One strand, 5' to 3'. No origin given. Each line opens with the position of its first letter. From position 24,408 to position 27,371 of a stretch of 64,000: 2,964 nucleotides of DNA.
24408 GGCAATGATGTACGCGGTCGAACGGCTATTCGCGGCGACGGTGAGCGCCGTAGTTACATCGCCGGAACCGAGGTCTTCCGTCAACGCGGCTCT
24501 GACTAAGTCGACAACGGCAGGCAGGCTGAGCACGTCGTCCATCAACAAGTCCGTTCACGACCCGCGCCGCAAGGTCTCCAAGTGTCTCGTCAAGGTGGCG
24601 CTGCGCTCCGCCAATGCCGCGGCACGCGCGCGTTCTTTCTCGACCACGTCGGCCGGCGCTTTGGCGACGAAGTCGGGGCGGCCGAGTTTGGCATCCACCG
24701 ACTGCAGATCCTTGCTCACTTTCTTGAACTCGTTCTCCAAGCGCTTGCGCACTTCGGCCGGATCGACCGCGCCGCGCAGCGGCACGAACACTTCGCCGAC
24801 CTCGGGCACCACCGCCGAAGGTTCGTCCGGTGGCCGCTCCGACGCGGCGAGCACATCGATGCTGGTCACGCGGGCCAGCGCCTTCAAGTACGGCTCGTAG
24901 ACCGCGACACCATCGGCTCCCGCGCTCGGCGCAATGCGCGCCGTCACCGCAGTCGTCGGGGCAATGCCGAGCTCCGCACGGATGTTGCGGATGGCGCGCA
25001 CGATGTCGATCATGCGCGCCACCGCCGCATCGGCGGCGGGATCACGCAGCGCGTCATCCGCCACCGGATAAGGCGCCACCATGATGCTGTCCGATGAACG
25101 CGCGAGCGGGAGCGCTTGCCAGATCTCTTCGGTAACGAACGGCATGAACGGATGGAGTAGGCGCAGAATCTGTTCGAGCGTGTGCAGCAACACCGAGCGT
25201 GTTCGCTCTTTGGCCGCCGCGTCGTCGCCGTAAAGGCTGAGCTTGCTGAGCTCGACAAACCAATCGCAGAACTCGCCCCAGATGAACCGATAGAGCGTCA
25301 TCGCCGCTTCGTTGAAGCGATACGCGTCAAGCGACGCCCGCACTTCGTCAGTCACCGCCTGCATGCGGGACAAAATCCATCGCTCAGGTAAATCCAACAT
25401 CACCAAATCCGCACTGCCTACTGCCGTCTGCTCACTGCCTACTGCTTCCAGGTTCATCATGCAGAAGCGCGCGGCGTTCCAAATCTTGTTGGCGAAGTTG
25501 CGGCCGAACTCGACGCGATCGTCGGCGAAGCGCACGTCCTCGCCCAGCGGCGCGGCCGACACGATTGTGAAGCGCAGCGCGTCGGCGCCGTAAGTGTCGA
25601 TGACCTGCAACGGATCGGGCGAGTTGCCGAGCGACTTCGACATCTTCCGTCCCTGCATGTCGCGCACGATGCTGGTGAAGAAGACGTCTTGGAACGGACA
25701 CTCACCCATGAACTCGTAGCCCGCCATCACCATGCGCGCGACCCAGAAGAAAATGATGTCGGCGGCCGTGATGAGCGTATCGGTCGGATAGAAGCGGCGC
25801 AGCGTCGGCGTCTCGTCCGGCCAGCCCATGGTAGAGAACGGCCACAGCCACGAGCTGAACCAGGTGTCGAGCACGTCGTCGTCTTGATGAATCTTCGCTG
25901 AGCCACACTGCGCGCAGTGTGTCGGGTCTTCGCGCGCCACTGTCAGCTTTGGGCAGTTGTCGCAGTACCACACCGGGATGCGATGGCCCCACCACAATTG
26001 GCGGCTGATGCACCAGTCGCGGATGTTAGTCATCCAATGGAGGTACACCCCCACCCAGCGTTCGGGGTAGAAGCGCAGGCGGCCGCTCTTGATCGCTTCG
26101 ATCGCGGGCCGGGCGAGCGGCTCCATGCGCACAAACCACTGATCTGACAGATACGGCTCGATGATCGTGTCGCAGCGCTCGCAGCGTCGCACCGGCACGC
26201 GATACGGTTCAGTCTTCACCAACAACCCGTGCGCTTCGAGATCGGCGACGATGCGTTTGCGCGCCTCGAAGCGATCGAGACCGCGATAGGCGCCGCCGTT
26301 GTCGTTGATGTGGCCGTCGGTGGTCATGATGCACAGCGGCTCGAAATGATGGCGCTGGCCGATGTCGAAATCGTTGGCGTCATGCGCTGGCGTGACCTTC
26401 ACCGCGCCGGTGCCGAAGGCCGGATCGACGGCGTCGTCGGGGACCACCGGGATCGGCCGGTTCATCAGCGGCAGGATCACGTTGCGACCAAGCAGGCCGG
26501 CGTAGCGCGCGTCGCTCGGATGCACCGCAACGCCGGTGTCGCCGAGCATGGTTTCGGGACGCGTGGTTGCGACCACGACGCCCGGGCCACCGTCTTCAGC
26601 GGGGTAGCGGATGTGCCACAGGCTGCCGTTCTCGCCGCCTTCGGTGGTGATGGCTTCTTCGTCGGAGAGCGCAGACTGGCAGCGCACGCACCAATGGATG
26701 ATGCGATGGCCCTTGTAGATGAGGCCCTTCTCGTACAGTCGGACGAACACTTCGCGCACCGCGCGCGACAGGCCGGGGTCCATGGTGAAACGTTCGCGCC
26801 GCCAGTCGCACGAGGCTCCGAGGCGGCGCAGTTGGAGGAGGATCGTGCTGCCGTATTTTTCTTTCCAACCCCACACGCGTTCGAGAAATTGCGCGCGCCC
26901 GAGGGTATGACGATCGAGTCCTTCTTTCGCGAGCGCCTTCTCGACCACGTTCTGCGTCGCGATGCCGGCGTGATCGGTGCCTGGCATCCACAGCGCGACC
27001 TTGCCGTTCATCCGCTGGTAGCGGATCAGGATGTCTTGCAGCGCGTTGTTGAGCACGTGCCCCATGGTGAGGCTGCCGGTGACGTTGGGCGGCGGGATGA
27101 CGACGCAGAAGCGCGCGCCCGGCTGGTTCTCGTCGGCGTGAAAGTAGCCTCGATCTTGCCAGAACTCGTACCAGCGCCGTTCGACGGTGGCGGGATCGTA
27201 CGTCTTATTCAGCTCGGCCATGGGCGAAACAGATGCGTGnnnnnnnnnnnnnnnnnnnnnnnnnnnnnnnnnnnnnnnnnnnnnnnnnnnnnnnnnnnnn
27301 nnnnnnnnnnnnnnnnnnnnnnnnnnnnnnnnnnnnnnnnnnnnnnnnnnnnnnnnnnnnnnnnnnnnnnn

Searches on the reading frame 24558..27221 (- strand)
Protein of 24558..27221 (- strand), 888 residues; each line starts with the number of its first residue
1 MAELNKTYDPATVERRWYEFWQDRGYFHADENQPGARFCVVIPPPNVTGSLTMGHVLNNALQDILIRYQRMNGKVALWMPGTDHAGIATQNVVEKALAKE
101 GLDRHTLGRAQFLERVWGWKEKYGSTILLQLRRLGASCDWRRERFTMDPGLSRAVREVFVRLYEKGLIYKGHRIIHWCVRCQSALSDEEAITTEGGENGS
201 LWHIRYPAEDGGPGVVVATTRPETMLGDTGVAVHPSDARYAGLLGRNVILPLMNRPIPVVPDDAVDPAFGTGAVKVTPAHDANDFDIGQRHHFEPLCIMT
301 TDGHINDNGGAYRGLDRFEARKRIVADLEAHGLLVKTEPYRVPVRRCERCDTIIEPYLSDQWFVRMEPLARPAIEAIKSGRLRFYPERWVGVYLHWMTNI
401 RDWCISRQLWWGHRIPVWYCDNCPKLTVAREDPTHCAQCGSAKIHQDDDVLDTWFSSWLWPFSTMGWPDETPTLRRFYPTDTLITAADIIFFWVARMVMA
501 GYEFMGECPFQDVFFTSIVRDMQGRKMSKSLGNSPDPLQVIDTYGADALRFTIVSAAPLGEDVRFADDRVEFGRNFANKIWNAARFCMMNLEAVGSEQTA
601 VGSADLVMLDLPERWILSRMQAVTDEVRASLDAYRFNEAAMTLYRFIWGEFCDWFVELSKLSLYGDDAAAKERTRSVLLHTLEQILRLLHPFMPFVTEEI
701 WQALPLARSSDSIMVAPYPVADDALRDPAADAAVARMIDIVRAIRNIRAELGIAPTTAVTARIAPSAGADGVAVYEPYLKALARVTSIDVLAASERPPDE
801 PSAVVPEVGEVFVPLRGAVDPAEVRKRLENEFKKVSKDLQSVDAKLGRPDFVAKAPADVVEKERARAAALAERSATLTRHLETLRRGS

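Call 98: search_protein_families(library=pfam, proteins=[window:24558-27221:-], max_evalue=0.001)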
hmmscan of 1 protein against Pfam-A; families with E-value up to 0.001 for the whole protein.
window:24558-27221:- (888 aa): 5 families
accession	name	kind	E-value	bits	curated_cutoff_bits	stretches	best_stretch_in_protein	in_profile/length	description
PF00133.28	tRNA-synt_1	-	1.2e-138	462.8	22.7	1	17-565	2-413/414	tRNA synthetases class I (I, L, M and V)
PF08264.19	Anticodon_1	-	1.3e-42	145.6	25.1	1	613-759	1-144/148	Anticodon-binding domain of tRNA ligase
PF09334.17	tRNA-synt_1g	-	4.2e-20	72.3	20.1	2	517-570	318-371/391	tRNA synthetases class I (M)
PF10458.14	Val_tRNA-synt_C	-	3.6e-15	56.4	25.9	1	822-884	3-65/66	Valyl tRNA synthetase tRNA binding arm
PF13603.12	tRNA-synt_1_2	-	2.1e-05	24.5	25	1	245-297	86-138/185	Leucyl-tRNA synthetase, editing domain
